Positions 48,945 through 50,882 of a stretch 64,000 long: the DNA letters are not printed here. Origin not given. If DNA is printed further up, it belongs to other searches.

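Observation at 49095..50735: Single-chain fusion of a B12-binding (GlmS-like) domain to a glutamate-mutase-E-like barrel, with a non-canonical DCVHVAG cobalamin-ligand motif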

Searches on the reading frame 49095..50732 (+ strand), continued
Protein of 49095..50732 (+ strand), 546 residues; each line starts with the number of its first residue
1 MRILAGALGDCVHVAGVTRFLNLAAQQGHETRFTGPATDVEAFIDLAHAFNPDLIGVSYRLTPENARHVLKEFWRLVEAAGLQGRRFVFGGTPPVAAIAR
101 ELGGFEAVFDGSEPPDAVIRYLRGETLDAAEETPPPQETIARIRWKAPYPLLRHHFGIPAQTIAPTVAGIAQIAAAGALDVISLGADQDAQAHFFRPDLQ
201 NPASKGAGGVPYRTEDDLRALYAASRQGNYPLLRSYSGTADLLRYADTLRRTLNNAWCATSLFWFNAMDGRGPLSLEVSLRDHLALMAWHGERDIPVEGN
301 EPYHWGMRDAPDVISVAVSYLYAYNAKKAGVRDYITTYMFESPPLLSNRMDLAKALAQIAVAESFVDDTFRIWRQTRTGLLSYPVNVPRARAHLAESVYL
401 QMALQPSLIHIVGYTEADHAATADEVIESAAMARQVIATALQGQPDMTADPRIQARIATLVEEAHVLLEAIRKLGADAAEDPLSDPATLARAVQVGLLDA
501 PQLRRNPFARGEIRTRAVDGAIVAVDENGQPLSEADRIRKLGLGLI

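Call 33: fold_search(model_id=the predicted structure, library=pdb)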
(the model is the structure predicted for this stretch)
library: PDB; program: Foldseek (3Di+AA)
matches with E <= 10: 1492; with E <= 0.001: 83
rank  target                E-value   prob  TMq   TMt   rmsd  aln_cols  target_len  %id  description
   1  6h9e_B                2.1e-15  1.00  0.58  0.65   4.5       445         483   15  Structure of glutamate mutase reconstituted with homo-coenzyme B12 (released 2019-08-14)
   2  1cb7_B                7.1e-15  1.00  0.60  0.67   4.2       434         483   14  GLUTAMATE MUTASE FROM CLOSTRIDIUM COCHLEARIUM RECONSTITUTED WITH METHYL-COBALAMIN (released 2000-02-28)
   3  1xrs_A                2.1e-10  1.00  0.49  0.51   8.4       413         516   17  Crystal structure of Lysine 5,6-Aminomutase in complex with PLP, cobalamin, and 5'-deoxyadenosine (released 2004-11-09)
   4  3kow_B                2.7e-10  1.00  0.52  0.39   9.6       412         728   14  Crystal Structure of ornithine 4,5 aminomutase backsoaked complex (released 2010-01-26)
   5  8t0v_A                5.1e-10  1.00  0.50  0.53   8.8       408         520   16  Closed state of lysine 5,6-aminomutase from Thermoanaerobacter tengcongensis (released 2024-07-03)
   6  3kow_A                5.7e-10  1.00  0.49  0.38   3.4       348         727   15  Crystal Structure of ornithine 4,5 aminomutase backsoaked complex (released 2010-01-26)
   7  3kp1_A                1.1e-09  1.00  0.51  0.39   9.5       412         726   14  Crystal structure of ornithine 4,5 aminomutase (Resting State) (released 2010-01-26)
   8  9q1a_C                1.6e-09  1.00  0.50  0.52   8.7       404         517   16  Open state of lysine 5,6-aminomutase from Thermoanaerobacter tengcongensis (released 2025-09-03)
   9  3kp0_A                5.5e-09  1.00  0.51  0.48   4.7       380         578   14  Crystal Structure of ORNITHINE 4,5 AMINOMUTASE in complex with 2,4-diaminobutyrate (DAB) (Aerobic) (released 2010-01-26)
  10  8gju_J                1.9e-07  1.00  0.46  0.38  13.8       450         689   14  Crystal structure of human methylmalonyl-CoA mutase (MMUT) in complex with methylmalonic acidemia type A protein (MMAA (released 2023-08-09)
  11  8gju_L                4.6e-07  1.00  0.47  0.38  15.3       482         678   13  Crystal structure of human methylmalonyl-CoA mutase (MMUT) in complex with methylmalonic acidemia type A protein (MMAA (released 2023-08-09)
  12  6oxc_A                7.8e-07  1.00  0.39  0.30  17.2       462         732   14  Structure of Mycobacterium tuberculosis methylmalonyl-CoA mutase with adenosyl cobalamin (released 2019-11-13)
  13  2xij                  8.6e-07  1.00  0.47  0.37   4.9       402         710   13  Crystal structure of human methylmalonyl-CoA mutase in complex with adenosylcobalamin (released 2010-09-29)
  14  4r3u_B                1.0e-06  1.00  0.46  0.45   6.0       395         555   14  Crystal structure of 2-Hydroxyisobutyryl-CoA Mutase (released 2015-03-11)
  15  8dyj                  1.3e-06  1.00  0.47  0.37   4.8       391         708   13  Crystal structure of human methylmalonyl-CoA mutase in complex with ADP and cob(II)alamin (released 2023-07-12)
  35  1y80                  3.5e-05  1.00  0.20  0.82   2.2       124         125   20  Structure of a corrinoid (factor IIIm)-binding protein from Moorella thermoacetica (released 2005-01-25)
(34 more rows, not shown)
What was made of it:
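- On Cobalamin-binding domain (PF02310, base-off/His-on type): Fold matches to 4r3u_C (TM 0.80), 1y80 (TM 0.82) and 1i9c_A (TM 0.74) (call 33).
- On Glutamate mutase E subunit (PF06368; EC 5.4.99.1): 6h9e_B E 2e-15 over 445 columns and 1cb7_B E 7e-15 (call 33).
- Checked: It is confirmed by fold: 6h9e_B and 1cb7_B are the top hits at E 2e-15 and 7e-15 (call 33).
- The top fold hits are GlmE at E 2e-15 and 7e-15, followed by KamD, OraE, MCM and HCM, all AdoCbl isomerases (call 33). GlmE is the best structural match (call 33). KamD and OraE are the next-best fold matches at E ~1e-10 (call 33). GlmE scores five orders of magnitude better than KamD or OraE (call 33).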

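Call 45: find_encoding_contigs(protein=P0126, flank=8000, max_places=3)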
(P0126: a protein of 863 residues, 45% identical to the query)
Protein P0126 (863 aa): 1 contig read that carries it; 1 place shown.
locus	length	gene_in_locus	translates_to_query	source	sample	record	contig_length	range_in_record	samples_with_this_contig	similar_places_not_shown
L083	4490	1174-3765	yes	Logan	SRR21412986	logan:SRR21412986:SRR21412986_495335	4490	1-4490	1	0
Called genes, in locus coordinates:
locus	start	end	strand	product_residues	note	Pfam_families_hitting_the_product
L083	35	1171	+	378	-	PF02317:Octopine_DH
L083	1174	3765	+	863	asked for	PF02310:B12-binding (weak), PF06368:Met_asp_mut_E (weak), PF02955:GSH-S_ATP, PF08443:RimK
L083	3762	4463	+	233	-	PF07722:Peptidase_C26, PF00117:GATase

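Call 46: find_encoding_contigs(protein=P0155, flank=8000, max_places=3)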
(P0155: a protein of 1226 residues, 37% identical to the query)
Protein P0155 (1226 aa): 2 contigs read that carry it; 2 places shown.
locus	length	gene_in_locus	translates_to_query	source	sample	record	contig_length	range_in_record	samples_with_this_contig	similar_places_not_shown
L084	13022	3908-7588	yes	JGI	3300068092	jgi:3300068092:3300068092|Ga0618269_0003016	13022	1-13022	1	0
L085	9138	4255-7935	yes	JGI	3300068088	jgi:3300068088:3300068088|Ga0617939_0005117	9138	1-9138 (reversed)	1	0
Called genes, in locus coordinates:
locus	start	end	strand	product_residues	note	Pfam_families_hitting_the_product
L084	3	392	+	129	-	?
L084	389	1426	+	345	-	PF00005:ABC_tran, PF13304:AAA_21, PF08352:oligo_HPY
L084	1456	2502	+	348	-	PF00005:ABC_tran, PF08352:oligo_HPY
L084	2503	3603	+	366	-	PF03417:AAT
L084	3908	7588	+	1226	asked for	PF02310:B12-binding (faint), PF13941:MutL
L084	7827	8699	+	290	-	PF09968:DUF2202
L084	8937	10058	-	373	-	PF07690:MFS_1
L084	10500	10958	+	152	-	PF03449:GreA_GreB_N, PF01272:GreA_GreB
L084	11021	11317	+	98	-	PF00166:Cpn10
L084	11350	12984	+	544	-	PF00118:Cpn60_TCP1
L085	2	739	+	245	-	?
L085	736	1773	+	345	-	PF00005:ABC_tran, PF13304:AAA_21, PF08352:oligo_HPY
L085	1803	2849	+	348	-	PF00005:ABC_tran, PF08352:oligo_HPY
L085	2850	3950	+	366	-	PF03417:AAT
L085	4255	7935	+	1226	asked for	PF02310:B12-binding (faint), PF13941:MutL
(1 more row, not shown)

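Call 50: search_protein_families(library=pfam, proteins=[L065:10767-12107:+, L065:12146-12721:+, L065:12721-14520:+, L065:14527-15504:+, L038:3555-4331:+, L038:4338-5798:+, L038:10037-11665:+, L081:6954-7961:+, L064:4579-6081:-, L028:10910-11467:+], max_evalue=0.001)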
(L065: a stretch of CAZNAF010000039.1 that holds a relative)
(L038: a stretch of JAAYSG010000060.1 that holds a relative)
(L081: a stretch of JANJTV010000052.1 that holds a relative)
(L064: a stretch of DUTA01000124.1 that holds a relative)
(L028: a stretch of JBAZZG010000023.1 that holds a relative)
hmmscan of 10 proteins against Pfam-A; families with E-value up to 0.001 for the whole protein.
L065:10767-12107:+ (447 aa): 2 families
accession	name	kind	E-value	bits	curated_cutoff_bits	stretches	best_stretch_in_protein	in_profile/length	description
PF00733.27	Asn_synthase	-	7.9e-61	207.1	21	2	156-291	2-140/354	Asparagine synthase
PF13537.11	GATase_7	-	3.9e-08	33.8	25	1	69-112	76-121/123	Glutamine amidotransferase domain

L065:12146-12721:+ (192 aa): 2 families
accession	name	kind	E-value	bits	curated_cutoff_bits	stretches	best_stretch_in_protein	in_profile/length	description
PF18955.5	DUF5698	-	1.2e-22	80.5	27.5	1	30-87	1-58/58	Domain of unknown function (DUF5698)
PF10035.14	DUF2179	-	1e-12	48.1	22.8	1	120-168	1-51/55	Uncharacterized protein conserved in bacteria (DUF2179)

L065:12721-14520:+ (600 aa): 1 family
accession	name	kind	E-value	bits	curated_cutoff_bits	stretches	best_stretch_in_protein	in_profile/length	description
PF04087.19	DUF389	-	1.4e-40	139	23.9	1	71-212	1-136/137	Domain of unknown function (DUF389)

L065:14527-15504:+ (326 aa): 1 family
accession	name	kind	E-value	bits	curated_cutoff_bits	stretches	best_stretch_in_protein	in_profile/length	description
PF01699.29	Na_Ca_ex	-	1.1e-38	133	24.9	2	175-323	2-150/151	Sodium/calcium exchanger protein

L038:3555-4331:+ (259 aa): 2 families
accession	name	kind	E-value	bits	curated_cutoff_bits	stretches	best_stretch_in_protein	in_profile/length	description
PF07702.18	UTRA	-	2.3e-25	89.5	23.8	1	98-244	2-141/141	UTRA domain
PF00392.27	GntR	-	7.5e-15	54.8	27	1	12-75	1-64/64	Bacterial regulatory proteins, gntR family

L038:4338-5798:+ (487 aa): 2 families
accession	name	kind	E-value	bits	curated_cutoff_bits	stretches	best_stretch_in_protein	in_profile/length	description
PF13941.12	MutL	-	7.2e-167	556.1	27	1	12-464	2-449/450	MutL protein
PF05378.19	Hydant_A_N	-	0.00086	19.5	25.2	0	13-62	3-50/176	Hydantoinase/oxoprolinase N-terminal region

L038:10037-11665:+ (543 aa): 1 family
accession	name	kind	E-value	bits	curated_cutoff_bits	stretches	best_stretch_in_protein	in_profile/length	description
PF03063.25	Prismane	-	6.4e-175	583.1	27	1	3-538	1-513/513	Prismane/CO dehydrogenase family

L081:6954-7961:+ (336 aa): 4 families
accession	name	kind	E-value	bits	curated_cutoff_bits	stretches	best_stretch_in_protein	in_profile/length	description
PF13377.12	Peripla_BP_3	-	2.2e-28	99.9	26.5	1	173-334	1-167/167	Periplasmic binding protein-like domain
PF00532.27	Peripla_BP_1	-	4.3e-23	82.6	22.2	1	62-315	3-264/281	Periplasmic binding proteins and sugar binding domain of LacI family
PF13407.12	Peripla_BP_4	-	6.7e-13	49.2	35.1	1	69-282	3-221/258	Periplasmic binding protein domain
PF00356.27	LacI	-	7.5e-10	38.9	27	1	4-49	1-46/46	Bacterial regulatory proteins, lacI family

L064:4579-6081:- (500 aa): 0 families

L028:10910-11467:+ (186 aa): 2 families
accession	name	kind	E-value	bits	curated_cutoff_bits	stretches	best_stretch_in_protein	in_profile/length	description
PF13380.12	CoA_binding_2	-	6.6e-24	85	22.8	1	38-160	1-111/116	CoA binding domain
PF02629.25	CoA_binding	-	1.9e-05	25.8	22.3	1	37-122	3-93/97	CoA binding domain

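Call 55: search_protein_families(library=pfam, proteins=[L012:3-1010:+, L012:1065-1997:+, L012:1997-3016:+, L012:3032-4093:+, L012:4093-5172:+, L064:4495-5244:+, L064:3136-4218:-, L064:2314-3075:-, L038:2182-3249:-, L038:1470-2120:-], max_evalue=0.001)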
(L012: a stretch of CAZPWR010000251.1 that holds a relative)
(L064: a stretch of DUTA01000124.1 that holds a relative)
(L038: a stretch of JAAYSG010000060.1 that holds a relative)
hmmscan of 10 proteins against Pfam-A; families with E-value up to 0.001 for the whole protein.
L012:3-1010:+ (336 aa): 2 families
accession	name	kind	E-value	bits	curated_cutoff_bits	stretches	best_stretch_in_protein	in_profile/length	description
PF00528.27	BPD_transp_1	-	1.2e-40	139.6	26.4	1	116-335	1-183/184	Binding-protein-dependent transport system inner membrane component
PF19300.4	BPD_transp_1_N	-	2.6e-10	40.9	23.8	1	6-105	5-114/114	Binding-prot-dependent transport system membrane comp, N-term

L012:1065-1997:+ (311 aa): 2 families
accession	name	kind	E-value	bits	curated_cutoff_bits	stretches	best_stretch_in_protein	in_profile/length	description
PF00528.27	BPD_transp_1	-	1.6e-28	100.2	26.4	1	126-309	1-183/184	Binding-protein-dependent transport system inner membrane component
PF12911.12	OppC_N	-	4.5e-11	42.9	23.9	1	34-79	8-53/53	N-terminal TM domain of oligopeptide transport permease C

L012:1997-3016:+ (340 aa): 3 families
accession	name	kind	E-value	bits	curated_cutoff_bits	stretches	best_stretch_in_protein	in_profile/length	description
PF00005.33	ABC_tran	-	6.2e-29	101.8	25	1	32-203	3-137/137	ABC transporter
PF08352.17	oligo_HPY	-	2.9e-22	79.3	27.1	1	254-318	1-65/65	Oligopeptide/dipeptide transporter, C-terminal region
PF13304.12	AAA_21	-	1.2e-08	35.9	27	1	168-237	231-302/304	AAA domain, putative AbiEii toxin, Type IV TA system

L012:3032-4093:+ (354 aa): 3 families
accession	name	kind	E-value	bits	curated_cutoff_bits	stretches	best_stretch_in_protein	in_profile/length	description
PF00005.33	ABC_tran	-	8.9e-29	101.3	25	1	41-210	2-136/137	ABC transporter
PF08352.17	oligo_HPY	-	3e-17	63.2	27.1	1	262-325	1-63/65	Oligopeptide/dipeptide transporter, C-terminal region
PF13304.12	AAA_21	-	3.6e-06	27.7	27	0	177-246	232-303/304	AAA domain, putative AbiEii toxin, Type IV TA system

L012:4093-5172:+ (360 aa): 1 family
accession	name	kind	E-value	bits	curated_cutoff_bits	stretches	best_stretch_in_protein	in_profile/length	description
PF03417.21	AAT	-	7.3e-20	72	23.2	1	118-345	4-223/225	Acyl-coenzyme A:6-aminopenicillanic acid acyl-transferase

L064:4495-5244:+ (250 aa): 2 families
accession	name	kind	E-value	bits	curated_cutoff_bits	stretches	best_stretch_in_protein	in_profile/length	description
PF07702.18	UTRA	-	1.5e-27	96.5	23.8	1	98-242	2-141/141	UTRA domain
PF00392.27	GntR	-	2e-19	69.4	27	1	12-75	1-64/64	Bacterial regulatory proteins, gntR family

L064:3136-4218:- (360 aa): 4 families
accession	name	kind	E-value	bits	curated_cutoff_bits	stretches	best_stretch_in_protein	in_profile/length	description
PF00817.25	IMS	-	3.4e-51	173.5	23.2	1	19-162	1-148/148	impB/mucB/samB family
PF11799.13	IMS_C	-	3.8e-32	111.4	20.7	1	248-359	1-109/109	impB/mucB/samB family C-terminal domain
PF11798.14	IMS_HHH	-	1.2e-09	38.3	24.4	1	175-205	2-32/32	IMS family HHH motif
PF21999.2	IMS_HHH_1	-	7.4e-08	33.2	27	1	191-238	5-53/53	DNA polymerase-iota, thumb domain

L064:2314-3075:- (253 aa): 0 families

L038:2182-3249:- (355 aa): 5 families
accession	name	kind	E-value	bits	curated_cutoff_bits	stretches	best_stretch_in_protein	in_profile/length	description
PF00817.25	IMS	-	2.7e-49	167.3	23.2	1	14-157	1-148/148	impB/mucB/samB family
PF11799.13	IMS_C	-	6e-26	91.5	20.7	1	243-354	1-109/109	impB/mucB/samB family C-terminal domain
PF21999.2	IMS_HHH_1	-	1.8e-13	51.2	27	1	186-233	5-53/53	DNA polymerase-iota, thumb domain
PF11798.14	IMS_HHH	-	2.2e-08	34.3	24.4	1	170-200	2-32/32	IMS family HHH motif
PF21704.3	POLH-Rev1_HhH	-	4.4e-05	24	27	1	196-232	19-56/56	DNApol eta/Rev1, HhH motif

L038:1470-2120:- (216 aa): 0 families
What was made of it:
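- Other relatives sit with Opp transporters and an AAT-family hydrolase, which looks catabolic (calls 46, 55).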

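Call 57: find_encoding_contigs(protein=P0174, flank=8000, max_places=3)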
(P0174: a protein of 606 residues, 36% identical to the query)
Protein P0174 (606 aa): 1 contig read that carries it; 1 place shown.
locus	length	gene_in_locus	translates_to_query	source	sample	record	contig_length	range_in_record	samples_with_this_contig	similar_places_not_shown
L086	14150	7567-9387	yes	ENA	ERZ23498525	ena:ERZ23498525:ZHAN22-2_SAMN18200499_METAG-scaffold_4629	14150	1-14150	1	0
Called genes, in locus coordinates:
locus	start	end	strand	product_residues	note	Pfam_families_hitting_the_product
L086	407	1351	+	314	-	PF00535:Glycos_transf_2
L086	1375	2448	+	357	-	PF01073:3Beta_HSD, PF01370:Epimerase, PF02719:Polysacc_synt_2, PF04321:RmlD_sub_bind, PF07993:NAD_binding_4, PF16363:GDP_Man_Dehyd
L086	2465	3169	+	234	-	PF00483:NTP_transferase, PF12804:NTP_transf_3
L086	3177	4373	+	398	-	PF01041:DegT_DnrJ_EryC1, PF01212:Beta_elim_lyase, PF01053:Cys_Met_Meta_PP (weak)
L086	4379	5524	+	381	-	PF20706:GT4-conflict (weak), PF00534:Glycos_transf_1, PF13692:Glyco_trans_1_4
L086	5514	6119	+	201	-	PF13489:Methyltransf_23, PF08241:Methyltransf_11, PF08242:Methyltransf_12 (weak), PF13649:Methyltransf_25 (weak), PF13847:Methyltransf_31 (weak)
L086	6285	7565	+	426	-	PF02317:Octopine_DH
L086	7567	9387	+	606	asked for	-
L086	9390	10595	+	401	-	-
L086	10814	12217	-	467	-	PF01943:Polysacc_synt, PF13440:Polysacc_synt_3, PF03023:MurJ, PF01554:MatE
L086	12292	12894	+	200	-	PF05401:NodS (weak), PF01209:Ubie_methyltran, PF13489:Methyltransf_23, PF07021:MetW, PF13847:Methyltransf_31, PF08241:Methyltransf_11, PF08242:Methyltransf_12, PF13649:Methyltransf_25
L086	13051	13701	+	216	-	PF13489:Methyltransf_23 (weak), PF13649:Methyltransf_25 (weak), PF08241:Methyltransf_11, PF13847:Methyltransf_31 (weak)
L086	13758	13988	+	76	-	-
